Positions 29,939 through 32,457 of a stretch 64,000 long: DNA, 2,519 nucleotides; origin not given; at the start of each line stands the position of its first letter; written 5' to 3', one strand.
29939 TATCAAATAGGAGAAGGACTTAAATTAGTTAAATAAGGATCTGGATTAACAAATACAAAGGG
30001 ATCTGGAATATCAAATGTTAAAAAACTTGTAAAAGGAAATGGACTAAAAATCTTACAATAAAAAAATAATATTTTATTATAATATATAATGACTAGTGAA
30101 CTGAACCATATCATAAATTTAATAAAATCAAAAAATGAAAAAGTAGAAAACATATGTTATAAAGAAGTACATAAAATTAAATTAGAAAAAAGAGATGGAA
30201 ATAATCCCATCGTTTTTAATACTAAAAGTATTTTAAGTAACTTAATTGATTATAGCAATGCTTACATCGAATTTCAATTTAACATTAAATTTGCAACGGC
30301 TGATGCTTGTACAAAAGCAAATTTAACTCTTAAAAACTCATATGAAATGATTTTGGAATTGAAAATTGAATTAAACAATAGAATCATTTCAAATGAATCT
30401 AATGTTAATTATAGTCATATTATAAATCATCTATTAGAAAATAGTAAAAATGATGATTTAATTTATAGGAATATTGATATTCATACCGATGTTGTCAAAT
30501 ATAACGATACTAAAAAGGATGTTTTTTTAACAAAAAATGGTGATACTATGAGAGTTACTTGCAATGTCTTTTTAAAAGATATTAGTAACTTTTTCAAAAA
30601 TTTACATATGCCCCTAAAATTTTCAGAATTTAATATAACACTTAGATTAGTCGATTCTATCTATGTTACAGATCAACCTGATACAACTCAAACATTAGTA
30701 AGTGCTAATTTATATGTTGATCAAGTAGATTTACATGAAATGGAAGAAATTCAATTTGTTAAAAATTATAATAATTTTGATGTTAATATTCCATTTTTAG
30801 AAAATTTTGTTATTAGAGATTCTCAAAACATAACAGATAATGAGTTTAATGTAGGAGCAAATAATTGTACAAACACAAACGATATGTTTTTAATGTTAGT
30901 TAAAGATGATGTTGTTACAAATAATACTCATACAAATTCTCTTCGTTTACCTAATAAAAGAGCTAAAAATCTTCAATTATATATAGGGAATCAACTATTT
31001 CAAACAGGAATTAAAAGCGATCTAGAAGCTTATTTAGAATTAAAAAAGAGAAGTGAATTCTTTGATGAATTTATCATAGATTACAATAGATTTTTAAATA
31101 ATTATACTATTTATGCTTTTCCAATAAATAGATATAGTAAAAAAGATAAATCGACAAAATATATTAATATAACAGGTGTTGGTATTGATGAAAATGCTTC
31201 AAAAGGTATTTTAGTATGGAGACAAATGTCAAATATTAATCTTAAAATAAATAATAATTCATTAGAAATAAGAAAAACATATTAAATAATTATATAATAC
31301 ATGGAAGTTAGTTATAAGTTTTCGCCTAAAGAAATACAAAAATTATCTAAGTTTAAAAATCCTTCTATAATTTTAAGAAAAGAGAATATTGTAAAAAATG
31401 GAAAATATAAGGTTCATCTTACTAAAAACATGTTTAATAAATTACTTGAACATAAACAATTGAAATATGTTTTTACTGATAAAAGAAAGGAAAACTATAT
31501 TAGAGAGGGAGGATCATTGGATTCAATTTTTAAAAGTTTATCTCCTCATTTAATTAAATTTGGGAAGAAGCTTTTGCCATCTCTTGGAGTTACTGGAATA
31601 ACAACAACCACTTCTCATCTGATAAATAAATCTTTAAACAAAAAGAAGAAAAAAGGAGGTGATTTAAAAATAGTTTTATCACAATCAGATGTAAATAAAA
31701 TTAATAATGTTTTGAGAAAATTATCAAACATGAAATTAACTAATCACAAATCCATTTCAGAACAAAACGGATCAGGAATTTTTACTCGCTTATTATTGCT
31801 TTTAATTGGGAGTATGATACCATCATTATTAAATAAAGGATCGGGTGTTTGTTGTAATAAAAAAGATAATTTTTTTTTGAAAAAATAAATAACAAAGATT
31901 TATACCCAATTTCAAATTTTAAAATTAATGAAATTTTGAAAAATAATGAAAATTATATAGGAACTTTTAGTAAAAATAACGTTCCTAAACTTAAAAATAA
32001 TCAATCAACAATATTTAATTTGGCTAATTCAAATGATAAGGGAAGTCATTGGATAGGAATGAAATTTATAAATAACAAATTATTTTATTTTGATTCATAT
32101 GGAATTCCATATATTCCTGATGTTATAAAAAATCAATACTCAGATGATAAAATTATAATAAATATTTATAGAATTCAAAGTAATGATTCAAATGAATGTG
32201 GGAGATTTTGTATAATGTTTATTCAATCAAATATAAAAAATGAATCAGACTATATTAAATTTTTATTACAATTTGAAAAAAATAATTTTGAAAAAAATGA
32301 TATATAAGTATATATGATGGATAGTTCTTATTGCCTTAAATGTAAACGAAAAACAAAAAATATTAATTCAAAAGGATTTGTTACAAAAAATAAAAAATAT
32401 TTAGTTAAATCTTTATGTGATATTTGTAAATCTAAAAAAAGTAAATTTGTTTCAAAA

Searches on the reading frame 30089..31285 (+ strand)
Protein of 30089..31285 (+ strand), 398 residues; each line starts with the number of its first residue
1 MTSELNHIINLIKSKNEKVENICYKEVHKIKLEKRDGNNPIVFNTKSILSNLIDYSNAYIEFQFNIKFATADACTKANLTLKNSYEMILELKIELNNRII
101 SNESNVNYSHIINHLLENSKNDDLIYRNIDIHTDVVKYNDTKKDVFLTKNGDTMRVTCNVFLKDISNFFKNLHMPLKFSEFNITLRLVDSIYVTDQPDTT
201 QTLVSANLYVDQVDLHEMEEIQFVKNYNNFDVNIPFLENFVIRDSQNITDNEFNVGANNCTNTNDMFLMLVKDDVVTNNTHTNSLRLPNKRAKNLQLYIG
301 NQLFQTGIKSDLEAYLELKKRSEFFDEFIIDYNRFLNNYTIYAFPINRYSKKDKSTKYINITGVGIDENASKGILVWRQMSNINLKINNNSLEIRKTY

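Call 13: search_protein_families(library=pfam, proteins=[window:30089-31285:+], max_evalue=0.01)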
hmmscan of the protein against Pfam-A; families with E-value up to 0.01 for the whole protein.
window:30089-31285:+ (398 aa): 0 families

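Call 19: find_homologous_proteins(query=window:30089-31285:+)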
Query window:30089-31285:+ (398 aa): 886 proteins with E <= 0.001 among 3782 candidates; the best 120 are listed.
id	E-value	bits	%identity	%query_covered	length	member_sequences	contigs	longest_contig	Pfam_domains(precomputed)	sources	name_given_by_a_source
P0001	1.4e-239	812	93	100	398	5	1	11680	-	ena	-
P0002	2.8e-235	798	92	100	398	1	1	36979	-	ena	-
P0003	8.9e-235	797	92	100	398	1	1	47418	-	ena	-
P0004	1.9e-232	789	92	100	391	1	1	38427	-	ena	-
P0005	6.9e-232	787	92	100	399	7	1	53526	-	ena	-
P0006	1.3e-231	786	92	100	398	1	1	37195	-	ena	-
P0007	2.9e-231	785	91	100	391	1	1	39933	-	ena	-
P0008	3.5e-231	785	92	100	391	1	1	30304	-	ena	-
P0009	4.2e-231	785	92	100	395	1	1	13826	-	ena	-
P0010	8.4e-231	784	91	100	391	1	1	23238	-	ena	-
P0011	5.8e-230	781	91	100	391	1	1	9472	-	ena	-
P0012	6.3e-230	781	91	100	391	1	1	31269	-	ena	-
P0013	3.1e-229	778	91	100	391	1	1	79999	-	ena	-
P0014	4.2e-229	778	91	100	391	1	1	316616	-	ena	-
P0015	5.8e-229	778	91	100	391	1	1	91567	-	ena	-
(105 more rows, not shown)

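Call 20: find_encoding_contigs(protein=P0003, flank=10000, max_places=10)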
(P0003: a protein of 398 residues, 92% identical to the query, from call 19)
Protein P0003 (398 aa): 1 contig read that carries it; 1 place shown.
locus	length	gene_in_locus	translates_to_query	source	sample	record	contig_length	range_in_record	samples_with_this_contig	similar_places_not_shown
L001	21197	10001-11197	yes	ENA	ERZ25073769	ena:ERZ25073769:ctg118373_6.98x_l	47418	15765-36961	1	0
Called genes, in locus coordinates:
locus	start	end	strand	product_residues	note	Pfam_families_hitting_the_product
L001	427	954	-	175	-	-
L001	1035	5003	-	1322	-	PF19114:EsV_1_7_cys, PF03175:DNA_pol_B_2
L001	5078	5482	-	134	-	-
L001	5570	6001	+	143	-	-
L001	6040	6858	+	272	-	PF00665:rve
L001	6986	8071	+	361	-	-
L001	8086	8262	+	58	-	-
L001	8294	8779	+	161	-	-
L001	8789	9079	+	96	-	-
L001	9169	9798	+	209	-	PF04665:Pox_A32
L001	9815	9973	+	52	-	-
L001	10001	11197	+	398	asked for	-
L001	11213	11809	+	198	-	-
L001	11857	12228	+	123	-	PF00770:Peptidase_C5 (faint)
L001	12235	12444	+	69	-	PF18930:DUF5679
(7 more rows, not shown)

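Call 21: find_encoding_contigs(protein=P0005, flank=10000, max_places=10)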
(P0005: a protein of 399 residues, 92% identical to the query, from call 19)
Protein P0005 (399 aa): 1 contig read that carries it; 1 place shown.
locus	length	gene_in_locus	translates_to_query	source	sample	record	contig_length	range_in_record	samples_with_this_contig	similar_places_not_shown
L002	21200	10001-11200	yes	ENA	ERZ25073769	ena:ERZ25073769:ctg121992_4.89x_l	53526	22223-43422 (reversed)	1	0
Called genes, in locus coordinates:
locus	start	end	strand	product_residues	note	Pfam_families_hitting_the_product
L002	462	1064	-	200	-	-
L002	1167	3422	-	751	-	PF03175:DNA_pol_B_2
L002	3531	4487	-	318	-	-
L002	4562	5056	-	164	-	PF19114:EsV_1_7_cys (weak)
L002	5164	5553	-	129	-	-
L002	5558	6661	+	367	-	PF00665:rve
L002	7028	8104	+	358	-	-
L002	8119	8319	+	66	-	-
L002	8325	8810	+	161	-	-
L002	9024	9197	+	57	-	-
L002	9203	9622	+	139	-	PF04665:Pox_A32 (weak)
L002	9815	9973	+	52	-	-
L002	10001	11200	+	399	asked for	-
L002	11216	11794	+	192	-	-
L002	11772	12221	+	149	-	PF00770:Peptidase_C5 (faint)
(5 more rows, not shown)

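Call 82: predict_structure(alignment_id=A3)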
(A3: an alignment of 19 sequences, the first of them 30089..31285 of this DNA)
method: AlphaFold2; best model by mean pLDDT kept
length: 398 residues; sequences in the alignment: 19
mean_pLDDT: 56.0   pTM: 0.39
mean pLDDT of the five models: 56.0, 55.3, 50.0, 49.8, 47.4
residues with pLDDT >= 90: 0; 70-90: 74; 50-70: 175; < 50: 149
segments of 3 or more residues with pLDDT < 50: 1-29, 33-36, 45-53, 97-145, 163-180, 212-228, 235-239, 284-288, 329-336
pLDDT, mean of each block of 10 residues (from residue 1): 40 37 37 51 49 52 71 56 58 53 42 34 31 33 46 64 45 39 64 67 66 42 46 50 69 79 77 64 52 81 70 68 53 54 74 65 71 75 58 56
secondary structure, 60 per line:
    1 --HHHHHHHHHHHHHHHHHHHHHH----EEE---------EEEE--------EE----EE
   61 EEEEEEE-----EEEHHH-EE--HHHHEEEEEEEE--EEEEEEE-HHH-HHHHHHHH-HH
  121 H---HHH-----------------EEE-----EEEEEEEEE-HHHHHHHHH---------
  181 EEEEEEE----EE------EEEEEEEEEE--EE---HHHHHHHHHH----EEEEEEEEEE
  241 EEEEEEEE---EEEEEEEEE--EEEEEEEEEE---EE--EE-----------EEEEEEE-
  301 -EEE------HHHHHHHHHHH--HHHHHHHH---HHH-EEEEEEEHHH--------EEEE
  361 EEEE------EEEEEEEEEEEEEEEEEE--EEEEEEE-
elements in order: H3-24 E29-31 E41-44 E59-67 E73-75 H84-87 E88-95 E98-104 H110-117 E145-147 E153-161 H163-171 E181-187 E200-209 H217-226 E231-248 E252-260 E263-272 E293-299 E302-304 H311-321 H324-331 E339-345 E357-364 E371-388 E391-397

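Call 84: fold_search(model_id=the predicted structure, library=viral)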
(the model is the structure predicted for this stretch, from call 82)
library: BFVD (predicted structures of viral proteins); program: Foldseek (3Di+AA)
matches with E <= 10: 1011; with E <= 0.001: 60
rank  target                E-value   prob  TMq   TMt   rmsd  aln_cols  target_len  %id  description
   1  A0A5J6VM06            8.2e-11  1.00  0.26  0.27  27.9       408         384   14  Major capsid protein [Megaviridae environmental sample]
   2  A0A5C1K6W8            3.2e-10  1.00  0.27  0.20  29.3       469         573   10  Capsid protein (Fragment) [Sissi virophage Algeria-2016]
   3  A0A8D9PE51            5.0e-10  1.00  0.27  0.17  29.8       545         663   10  Penton capsid protein [Adintovirus sp.]
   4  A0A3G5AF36            1.4e-09  1.00  0.22  0.26  27.2       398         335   10  Major capsid protein N-terminal domain-containing protein [Satyrvirus sp.]
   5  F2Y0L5                1.9e-09  1.00  0.26  0.19  29.3       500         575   10  (no name in the UniProt tables at hand)
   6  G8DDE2                2.6e-09  1.00  0.26  0.25  28.1       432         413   10  (no name in the UniProt tables at hand)
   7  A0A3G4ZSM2            3.7e-09  1.00  0.25  0.25  27.3       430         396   12  Uncharacterized protein [Edafosvirus sp.]
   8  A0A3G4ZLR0            4.1e-09  1.00  0.26  0.21  29.7       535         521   10  NCLDV major capsid protein [Terrestrivirus sp.]
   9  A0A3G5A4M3            7.9e-09  1.00  0.25  0.19  27.5       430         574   11  Potassium channel tetramerisation-type BTB domain-containing protein [Harvfovirus sp.]
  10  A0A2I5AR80            1.5e-08  1.00  0.24  0.24  28.0       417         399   10  Major capsid protein [Gluconobacter phage GC1]
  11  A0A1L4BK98            4.4e-08  1.00  0.22  0.16  30.1       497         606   11  Putative major capsid protein [Cafeteriavirus-dependent mavirus]
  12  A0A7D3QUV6            6.8e-08  1.00  0.25  0.31  25.7       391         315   12  Capsid protein [Fadolivirus FV1/VV64]
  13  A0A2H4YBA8            7.1e-08  1.00  0.26  0.21  29.8       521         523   10  (no name in the UniProt tables at hand)
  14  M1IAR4                7.6e-08  1.00  0.26  0.26  27.6       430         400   10  (no name in the UniProt tables at hand)
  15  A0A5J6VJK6            8.9e-08  1.00  0.25  0.10  27.0       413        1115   13  Major capsid protein [Megaviridae environmental sample]
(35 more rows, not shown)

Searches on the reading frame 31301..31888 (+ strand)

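Call 67: search_protein_families(library=pfam, proteins=[window:31301-31888:+], max_evalue=0.05)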
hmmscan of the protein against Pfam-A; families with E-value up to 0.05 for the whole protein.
window:31301-31888:+ (195 aa): 1 family
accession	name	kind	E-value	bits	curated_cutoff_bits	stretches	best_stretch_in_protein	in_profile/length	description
PF17883.6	MBG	-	0.038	14.9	23.3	0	31-62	57-87/97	MBG domain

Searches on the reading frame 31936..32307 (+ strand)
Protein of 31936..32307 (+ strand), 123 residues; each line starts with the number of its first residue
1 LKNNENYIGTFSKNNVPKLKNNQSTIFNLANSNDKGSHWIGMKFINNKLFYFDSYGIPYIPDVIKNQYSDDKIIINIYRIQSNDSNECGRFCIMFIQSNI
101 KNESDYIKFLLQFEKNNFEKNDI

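Call 13: search_protein_families(library=pfam, proteins=[window:31936-32307:+], max_evalue=0.01)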
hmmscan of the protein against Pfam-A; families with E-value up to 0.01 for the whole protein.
window:31936-32307:+ (123 aa): 1 family
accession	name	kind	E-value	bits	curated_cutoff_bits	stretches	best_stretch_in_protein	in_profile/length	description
PF00770.24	Peptidase_C5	-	3.5e-06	27.3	21.3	0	20-57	16-55/179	Adenovirus endoprotease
